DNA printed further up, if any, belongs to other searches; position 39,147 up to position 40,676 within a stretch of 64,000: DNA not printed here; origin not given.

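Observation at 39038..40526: Solitary McrB-N-like (DUF3578) plus DUF3883 gene inserted between sugar operons, a candidate single-protein defence system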

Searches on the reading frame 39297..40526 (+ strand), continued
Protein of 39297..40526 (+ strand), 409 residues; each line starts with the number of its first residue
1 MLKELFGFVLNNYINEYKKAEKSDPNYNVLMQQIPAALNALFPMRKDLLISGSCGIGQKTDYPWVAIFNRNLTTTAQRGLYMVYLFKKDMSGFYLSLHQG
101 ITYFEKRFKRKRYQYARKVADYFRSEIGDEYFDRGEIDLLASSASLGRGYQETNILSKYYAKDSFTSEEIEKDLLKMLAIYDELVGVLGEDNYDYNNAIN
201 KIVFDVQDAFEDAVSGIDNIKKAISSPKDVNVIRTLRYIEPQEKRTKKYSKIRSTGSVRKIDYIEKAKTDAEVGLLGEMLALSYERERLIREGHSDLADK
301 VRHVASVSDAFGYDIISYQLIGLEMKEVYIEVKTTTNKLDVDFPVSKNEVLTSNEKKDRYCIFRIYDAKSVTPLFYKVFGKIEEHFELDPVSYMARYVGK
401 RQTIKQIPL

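Call 46: search_protein_representatives(protein=window:39297-40526:+)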
Query: 409 residues. Proteins with E-value up to 0.001 (for the whole library): 5843; up to 1e-10: 2261; up to 1e-30: 158. The best 150 are listed.
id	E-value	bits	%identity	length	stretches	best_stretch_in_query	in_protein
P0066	5.3e-154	529.4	61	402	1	2-397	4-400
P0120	3.8e-99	348.8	47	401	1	1-399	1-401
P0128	4.7e-95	335.3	55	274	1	2-272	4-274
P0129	4.5e-90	318.9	44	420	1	2-397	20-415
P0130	3.4e-86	306.2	42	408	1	5-400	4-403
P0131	7.2e-85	301.8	42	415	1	4-400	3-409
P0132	2.8e-84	299.8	42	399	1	1-397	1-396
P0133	2.0e-83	297.0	42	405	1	4-399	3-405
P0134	1.1e-79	284.7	40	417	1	4-398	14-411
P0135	9.6e-79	281.6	42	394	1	4-395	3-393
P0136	1.5e-75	271.1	40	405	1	16-397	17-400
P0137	3.2e-73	263.5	39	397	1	3-381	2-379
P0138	8.6e-72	258.8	38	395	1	19-399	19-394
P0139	2.9e-71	257.0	39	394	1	17-396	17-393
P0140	5.8e-70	252.7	41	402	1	32-396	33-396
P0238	3.7e-37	144.7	34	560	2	31-194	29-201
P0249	4.1e-35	138.0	38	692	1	5-204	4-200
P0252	1.6e-34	136.1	41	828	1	2-206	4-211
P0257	6.4e-34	134.1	36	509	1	2-188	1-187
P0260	2.8e-33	132.0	41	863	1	3-203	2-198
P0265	1.5e-32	129.6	40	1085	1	2-194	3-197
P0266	1.6e-32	129.5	39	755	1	6-207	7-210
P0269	4.2e-32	128.1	39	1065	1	2-194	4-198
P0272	1.7e-31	126.1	51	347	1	257-397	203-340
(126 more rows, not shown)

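Call 47: search_protein_families(library=pfam, proteins=[P0249, P0252, P0260, P0265, P0269, P0257, P0238, P0272, P0266], max_evalue=0.001)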
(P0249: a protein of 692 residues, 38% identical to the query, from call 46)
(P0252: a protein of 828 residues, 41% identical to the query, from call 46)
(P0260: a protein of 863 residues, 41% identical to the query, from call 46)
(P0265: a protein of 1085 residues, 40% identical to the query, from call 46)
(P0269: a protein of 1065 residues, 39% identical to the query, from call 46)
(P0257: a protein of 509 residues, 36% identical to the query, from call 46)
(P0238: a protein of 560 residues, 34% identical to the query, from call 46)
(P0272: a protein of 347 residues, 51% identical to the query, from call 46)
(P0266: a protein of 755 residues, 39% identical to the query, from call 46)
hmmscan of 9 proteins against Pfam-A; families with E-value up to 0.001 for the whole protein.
P0249 (692 aa): 2 families
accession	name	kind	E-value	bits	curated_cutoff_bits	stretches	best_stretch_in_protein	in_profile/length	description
PF12102.13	MrcB_N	-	2.2e-48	164.8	25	1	8-182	2-181/183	MrcB-like, N-terminal domain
PF07728.20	AAA_5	-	1.3e-10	41.8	22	1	471-637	5-138/139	AAA domain (dynein-related subfamily)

P0252 (828 aa): 2 families
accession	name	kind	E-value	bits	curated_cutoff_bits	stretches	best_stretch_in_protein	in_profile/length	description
PF12102.13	MrcB_N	-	6.3e-34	117.6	25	1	11-189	2-182/183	MrcB-like, N-terminal domain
PF07728.20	AAA_5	-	2.9e-07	31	22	1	510-673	2-138/139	AAA domain (dynein-related subfamily)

P0260 (863 aa): 3 families
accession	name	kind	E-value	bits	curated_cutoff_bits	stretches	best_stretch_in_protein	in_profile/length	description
PF12102.13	MrcB_N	-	4.7e-47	160.4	25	1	8-182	2-182/183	MrcB-like, N-terminal domain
PF07728.20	AAA_5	-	5.5e-12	46.3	22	1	728-805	67-139/139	AAA domain (dynein-related subfamily)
PF00004.35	AAA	-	2e-07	32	21.2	0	477-495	1-19/131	ATPase family associated with various cellular activities (AAA)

P0265 (1085 aa): 2 families
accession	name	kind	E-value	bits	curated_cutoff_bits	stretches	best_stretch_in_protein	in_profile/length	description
PF12102.13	MrcB_N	-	4e-33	115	25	1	10-187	2-181/183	MrcB-like, N-terminal domain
PF07728.20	AAA_5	-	4.5e-09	36.9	22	1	766-931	2-138/139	AAA domain (dynein-related subfamily)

P0269 (1065 aa): 4 families
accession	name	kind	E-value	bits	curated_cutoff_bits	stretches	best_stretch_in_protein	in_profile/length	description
PF12102.13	MrcB_N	-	5.3e-37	127.7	25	1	11-188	2-181/183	MrcB-like, N-terminal domain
PF07728.20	AAA_5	-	9.9e-06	26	22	1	758-929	3-138/139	AAA domain (dynein-related subfamily)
PF01878.24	EVE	-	7.5e-05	23.2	23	1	371-472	3-114/145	EVE domain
PF00910.28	RNA_helicase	-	0.00033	21.5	21.5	0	195-259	11-76/105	RNA helicase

P0257 (509 aa): 2 families
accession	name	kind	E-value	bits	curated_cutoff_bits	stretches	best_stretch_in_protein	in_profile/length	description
PF12102.13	MrcB_N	-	7.1e-41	140.3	25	1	8-184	2-182/183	MrcB-like, N-terminal domain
PF01844.29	HNH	-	9.2e-05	22.9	21.4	1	419-457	12-45/47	HNH endonuclease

P0238 (560 aa): 2 families
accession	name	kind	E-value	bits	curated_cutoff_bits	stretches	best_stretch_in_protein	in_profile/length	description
PF12102.13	MrcB_N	-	1.5e-42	145.7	25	1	21-191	16-181/183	MrcB-like, N-terminal domain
PF13020.12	NOV_C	-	3e-10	40.4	22.1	1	461-527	22-86/91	Protein NO VEIN, C-terminal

P0272 (347 aa): 1 family
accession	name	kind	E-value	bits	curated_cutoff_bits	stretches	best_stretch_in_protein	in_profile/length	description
PF13020.12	NOV_C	-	3.3e-21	75.6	22.1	1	224-321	2-91/91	Protein NO VEIN, C-terminal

P0266 (755 aa): 4 families
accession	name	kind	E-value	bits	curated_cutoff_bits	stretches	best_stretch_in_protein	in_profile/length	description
PF12102.13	MrcB_N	-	1.8e-30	106.4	25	1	11-186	3-181/183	MrcB-like, N-terminal domain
PF07728.20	AAA_5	-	1.9e-17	64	22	1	436-608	2-139/139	AAA domain (dynein-related subfamily)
PF00004.35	AAA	-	3.4e-08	34.5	21.2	1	437-612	2-127/131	ATPase family associated with various cellular activities (AAA)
PF13401.12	AAA_22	-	2e-05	25.4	27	1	436-561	8-109/130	AAA domain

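Call 50: search_solved_structures(query=A1, max_evalue=10, show_alignments=3)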
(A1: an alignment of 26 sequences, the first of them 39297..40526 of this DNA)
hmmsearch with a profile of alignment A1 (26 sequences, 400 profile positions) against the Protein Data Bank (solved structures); distinct sequences matched with E-value up to 10: 8.
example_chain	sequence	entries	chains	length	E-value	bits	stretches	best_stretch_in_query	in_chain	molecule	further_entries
3ssc_A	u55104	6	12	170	0.00022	23.7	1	41-126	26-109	5-methylcytosine-specific restriction enzyme B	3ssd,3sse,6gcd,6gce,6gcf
8ik4_A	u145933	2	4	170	0.0012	21.3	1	41-126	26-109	Type IV methyl-directed restriction enzyme EcoKMcrB subunit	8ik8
6ut6_A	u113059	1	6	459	0.0014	21.1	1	42-125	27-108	5-methylcytosine-specific restriction enzyme B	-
8ijo_A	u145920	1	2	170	0.0014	21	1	41-126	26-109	Type IV methyl-directed restriction enzyme EcoKMcrB subunit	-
7vsr_A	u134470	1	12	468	0.0014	21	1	42-125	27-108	5-methylcytosine-specific restriction enzyme B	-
8ijp_A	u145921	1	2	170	0.0021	20.4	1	41-126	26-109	Type IV methyl-directed restriction enzyme EcoKMcrB subunit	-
8ikd_A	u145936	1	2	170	0.0024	20.3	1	41-126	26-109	Type IV methyl-directed restriction enzyme EcoKMcrB subunit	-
3co8_A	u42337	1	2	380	1.1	11.5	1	249-315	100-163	Alanine racemase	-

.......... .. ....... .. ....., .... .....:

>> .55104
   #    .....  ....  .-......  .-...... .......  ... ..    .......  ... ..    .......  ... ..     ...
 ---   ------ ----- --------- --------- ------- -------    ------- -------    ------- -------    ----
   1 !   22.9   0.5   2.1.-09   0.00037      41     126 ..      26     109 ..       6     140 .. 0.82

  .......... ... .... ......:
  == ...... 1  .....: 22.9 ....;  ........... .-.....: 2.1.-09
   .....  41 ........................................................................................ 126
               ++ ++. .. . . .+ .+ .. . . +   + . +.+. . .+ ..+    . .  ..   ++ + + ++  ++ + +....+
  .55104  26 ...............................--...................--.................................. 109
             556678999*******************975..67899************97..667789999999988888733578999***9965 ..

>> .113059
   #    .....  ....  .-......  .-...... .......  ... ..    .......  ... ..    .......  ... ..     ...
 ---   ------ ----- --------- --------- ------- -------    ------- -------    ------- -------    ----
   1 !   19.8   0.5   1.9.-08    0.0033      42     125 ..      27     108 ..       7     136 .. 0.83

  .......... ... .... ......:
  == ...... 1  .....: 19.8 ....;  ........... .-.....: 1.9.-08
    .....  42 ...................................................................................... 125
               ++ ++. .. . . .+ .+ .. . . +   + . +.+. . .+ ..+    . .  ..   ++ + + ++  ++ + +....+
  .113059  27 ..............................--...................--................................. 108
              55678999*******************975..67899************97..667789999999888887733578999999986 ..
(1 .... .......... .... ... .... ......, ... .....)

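Call 67: search_dna_similar(query=window:39297-40526:+, collection=phages, mode=protein, max_rows=15)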
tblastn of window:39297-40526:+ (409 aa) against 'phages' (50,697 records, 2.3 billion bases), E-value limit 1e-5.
Records with a match: 7; places in all: 7; records where one place covers at least 80% of the query: 3.
Best place of each record, by identity: <60% 7.
By first word of the organism name: Vibrio 5; Listeria 2.
By host as written in the record: Listeria monocytogenes 2; Vibrio cyclitrophicus 10N.222.45.E8 1; Vibrio cyclitrophicus 10N.261.55.B9 1; Vibrio cyclitrophicus 10N.286.45.F8 1; Vibrio cyclitrophicus 10N.286.54.F4 1; Vibrio cyclitrophicus 10N.286.55.C3 1.
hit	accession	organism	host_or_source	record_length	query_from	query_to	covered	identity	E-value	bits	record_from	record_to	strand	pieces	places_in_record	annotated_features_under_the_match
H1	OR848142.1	Listeria phage LM 4-14-1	Listeria monocytogenes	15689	44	408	89%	30.8%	5e-42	164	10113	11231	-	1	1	record has no annotation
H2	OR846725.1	Listeria phage LM 4-11-1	Listeria monocytogenes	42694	44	408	89%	30.8%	5e-42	164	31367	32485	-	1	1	record has no annotation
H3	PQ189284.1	Vibrio phage 10N.222.45.E8_PE001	Vibrio cyclitrophicus 10N.222.45.E8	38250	21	393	91%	24.7%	1e-18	94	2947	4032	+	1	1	hypothetical protein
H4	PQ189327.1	Vibrio phage 10N.261.55.B9_PE003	Vibrio cyclitrophicus 10N.261.55.B9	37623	241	396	38%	37.1%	5e-19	96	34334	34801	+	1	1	hypothetical protein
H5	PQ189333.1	Vibrio phage 10N.286.45.F8_PE002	Vibrio cyclitrophicus 10N.286.45.F8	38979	241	396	38%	35.8%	2e-18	94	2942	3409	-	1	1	hypothetical protein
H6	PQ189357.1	Vibrio phage 10N.286.54.F4_PE002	Vibrio cyclitrophicus 10N.286.54.F4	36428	273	396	30%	42.1%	1e-18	94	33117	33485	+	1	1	hypothetical protein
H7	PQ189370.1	Vibrio phage 10N.286.55.C3_PE002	Vibrio cyclitrophicus 10N.286.55.C3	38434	273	396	30%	42.1%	1e-18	94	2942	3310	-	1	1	hypothetical protein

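Call 68: search_dna_similar(query=window:39297-40526:+, collection=plasmids, mode=protein, max_rows=25)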
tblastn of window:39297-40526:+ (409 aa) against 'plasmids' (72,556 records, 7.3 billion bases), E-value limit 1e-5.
Records with a match: 1171; places in all: 1191; records where one place covers at least 80% of the query: 6.
Best place of each record, by identity: <60% 1171.
By first word of the organism name: Escherichia 452; Klebsiella 294; Salmonella 104; Acinetobacter 56; Enterobacter 49; Citrobacter 46; Shigella 44; Bacillus 16; Aeromonas 12; Shewanella 9; and 33 more.
By predicted mobility (MOB-suite, as given by PLSDB): conjugative 853; mobilizable 161; non-mobilizable 157.
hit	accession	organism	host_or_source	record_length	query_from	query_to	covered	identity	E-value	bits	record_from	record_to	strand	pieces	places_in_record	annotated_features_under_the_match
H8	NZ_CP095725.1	Listeria innocua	Homo sapiens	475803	42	408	90%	32.6%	3e-42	166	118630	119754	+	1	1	DUF3578 domain-containing protein | aminotransferase class I/II-fold pyridoxal phosphate-dependent enzyme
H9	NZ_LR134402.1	Listeria monocytogenes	Homo sapiens,Vein blood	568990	44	408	89%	31.8%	3e-37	151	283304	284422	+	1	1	DUF3578 domain-containing protein | aminotransferase class I/II-fold pyridoxal phosphate-dependent enzyme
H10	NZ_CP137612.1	Limosilactobacillus reuteri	Homo sapiens,cell culture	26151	50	395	85%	31.5%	3e-33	139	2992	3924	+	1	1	DUF3578 domain-containing protein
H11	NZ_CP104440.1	Limosilactobacillus reuteri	Gallus gallus,isolate,feces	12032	50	395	85%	29.6%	2e-32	137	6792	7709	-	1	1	DUF3578 domain-containing protein | DUF3883 domain-containing protein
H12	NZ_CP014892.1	Loigolactobacillus backii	cell culture,brewery environment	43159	50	395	85%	29.6%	3e-32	136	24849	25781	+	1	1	DUF3578 domain-containing protein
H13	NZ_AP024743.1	Staphylococcus aureus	-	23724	21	376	87%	26.5%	5e-22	106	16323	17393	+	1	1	DUF3578 domain-containing protein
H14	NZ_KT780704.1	Staphylococcus aureus subsp. aureus NCTC 8325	-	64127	50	376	80%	27.3%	5e-22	106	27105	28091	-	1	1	DUF3578 domain-containing protein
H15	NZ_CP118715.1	Lysinibacillus fusiformis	Pure isolate,Shoe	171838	44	360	78%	24.0%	3e-6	57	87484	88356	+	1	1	DUF3578 domain-containing protein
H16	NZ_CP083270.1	Priestia aryabhattai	cell culture,mangrove sediment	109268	9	189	44%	34.9%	7e-18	94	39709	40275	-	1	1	DUF3578 domain-containing protein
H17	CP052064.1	Bacillus thuringiensis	soil sample,soil sample from Harissa ...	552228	226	396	42%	35.0%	4e-18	94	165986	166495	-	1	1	DUF3883 domain-containing protein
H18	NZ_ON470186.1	Bacillus thuringiensis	-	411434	244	395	37%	38.6%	2e-20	101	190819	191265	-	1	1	DUF3883 domain-containing protein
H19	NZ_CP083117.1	Bacillus thuringiensis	whole organism,Biopesticide Delfin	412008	244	395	37%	38.6%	2e-20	101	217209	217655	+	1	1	DUF3883 domain-containing protein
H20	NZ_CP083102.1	Bacillus thuringiensis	whole organism,Biopesticide DiPel DF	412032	244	395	37%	38.6%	2e-20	101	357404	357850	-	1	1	DUF3883 domain-containing protein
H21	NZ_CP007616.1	Bacillus thuringiensis serovar kurstaki str. YBT-1520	-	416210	244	395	37%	38.6%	2e-20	101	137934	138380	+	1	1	DUF3883 domain-containing protein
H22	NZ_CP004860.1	Bacillus thuringiensis serovar kurstaki str. YBT-1520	soil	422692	244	395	37%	38.6%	2e-20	101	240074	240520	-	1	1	DUF3883 domain-containing protein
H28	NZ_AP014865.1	Bacillus thuringiensis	-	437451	235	393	39%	36.0%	3e-15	86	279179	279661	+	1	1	DUF3427 domain-containing protein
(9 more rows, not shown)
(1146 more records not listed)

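Call 69: get_annotated_region(hit=H28, flank=4000)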
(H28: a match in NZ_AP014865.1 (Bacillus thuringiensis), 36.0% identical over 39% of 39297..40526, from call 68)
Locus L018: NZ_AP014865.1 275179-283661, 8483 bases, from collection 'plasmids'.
description: Bacillus thuringiensis serovar tolworthi strain Pasteur Institute Standard strain plasmid pKK1, complete sequence
organism: Bacillus thuringiensis (NCBI taxid 1442)
taxonomy: Bacteria; Bacillota; Bacilli; Bacillales; Bacillaceae; Bacillus; Bacillus thuringiensis
host: -; source: -; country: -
typing (MOB-suite, as given by PLSDB): non-mobilizable; replicon rep_cluster_125,rep_cluster_1721
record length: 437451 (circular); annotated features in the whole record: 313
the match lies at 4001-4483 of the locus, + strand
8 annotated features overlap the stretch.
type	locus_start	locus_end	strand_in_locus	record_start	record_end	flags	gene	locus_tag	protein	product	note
CDS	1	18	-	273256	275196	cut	-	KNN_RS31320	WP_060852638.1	TerB N-terminal domain-containing protein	-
CDS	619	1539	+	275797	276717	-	-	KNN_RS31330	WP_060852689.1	tyrosine-type recombinase/integrase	GO:0015074 - DNA integration [Evidence IEA]; GO:0006310 - DNA recombination [Evidence IEA]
CDS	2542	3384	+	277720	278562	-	-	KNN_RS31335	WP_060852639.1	hypothetical protein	-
CDS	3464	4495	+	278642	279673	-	-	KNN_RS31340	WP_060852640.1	DUF3427 domain-containing protein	-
CDS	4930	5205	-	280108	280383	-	-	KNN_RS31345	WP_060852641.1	hypothetical protein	-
CDS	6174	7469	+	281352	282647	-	istA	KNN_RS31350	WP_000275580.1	IS21-like element IS232 family transposase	GO:0006313 - DNA transposition [Evidence IEA]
CDS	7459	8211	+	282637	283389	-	istB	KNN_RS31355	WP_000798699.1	IS21-like element IS232 family helper ATPase IstB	-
CDS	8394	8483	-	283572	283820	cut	-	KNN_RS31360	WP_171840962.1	hypothetical protein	-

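Call 70: get_annotated_region(hit=H10, flank=5000)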
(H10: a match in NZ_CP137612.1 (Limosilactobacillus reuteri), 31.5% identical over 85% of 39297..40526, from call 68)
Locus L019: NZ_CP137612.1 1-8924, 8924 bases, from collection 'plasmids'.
description: Limosilactobacillus reuteri strain MD IIE-43 plasmid pLR-MDIIE43-1, complete sequence
organism: Limosilactobacillus reuteri (NCBI taxid 1598)
taxonomy: Bacteria; Bacillota; Bacilli; Lactobacillales; Lactobacillaceae; Limosilactobacillus; Limosilactobacillus reuteri
host: -; source: Homo sapiens,cell culture; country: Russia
typing (MOB-suite, as given by PLSDB): non-mobilizable
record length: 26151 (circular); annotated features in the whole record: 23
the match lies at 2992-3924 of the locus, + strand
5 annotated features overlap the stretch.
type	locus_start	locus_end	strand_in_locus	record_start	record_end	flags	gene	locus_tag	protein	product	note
CDS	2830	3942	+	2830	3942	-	-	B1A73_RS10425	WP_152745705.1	DUF3578 domain-containing protein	-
CDS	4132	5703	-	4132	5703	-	-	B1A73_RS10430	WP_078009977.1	hydantoinase/oxoprolinase family protein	-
CDS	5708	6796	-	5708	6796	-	-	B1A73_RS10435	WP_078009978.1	DUF917 domain-containing protein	-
CDS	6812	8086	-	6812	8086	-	-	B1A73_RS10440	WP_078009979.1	cytosine permease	-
CDS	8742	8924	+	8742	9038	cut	-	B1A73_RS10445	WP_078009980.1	helix-turn-helix domain-containing protein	-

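Call 72: search_protein_families(library=pfam, proteins=[L018:3464-4495:+, L019:2830-3942:+], max_evalue=0.01)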
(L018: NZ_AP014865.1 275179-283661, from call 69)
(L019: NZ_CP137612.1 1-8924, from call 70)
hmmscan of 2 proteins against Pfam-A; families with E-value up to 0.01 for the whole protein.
L018:3464-4495:+ (343 aa): 2 families
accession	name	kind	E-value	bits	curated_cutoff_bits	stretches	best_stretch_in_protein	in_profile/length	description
PF13020.12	NOV_C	-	2e-21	76.3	22.1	1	224-317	1-86/91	Protein NO VEIN, C-terminal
PF11907.13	DUF3427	-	2e-09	37.5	27.7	1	4-142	126-265/280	Domain of unknown function (DUF3427)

L019:2830-3942:+ (370 aa): 2 families
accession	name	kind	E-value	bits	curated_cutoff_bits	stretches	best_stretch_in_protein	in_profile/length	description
PF12102.13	MrcB_N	-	1.4e-51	175.2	25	1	12-198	3-182/183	MrcB-like, N-terminal domain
PF13020.12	NOV_C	-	1.1e-22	80.4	22.1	1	252-345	1-88/91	Protein NO VEIN, C-terminal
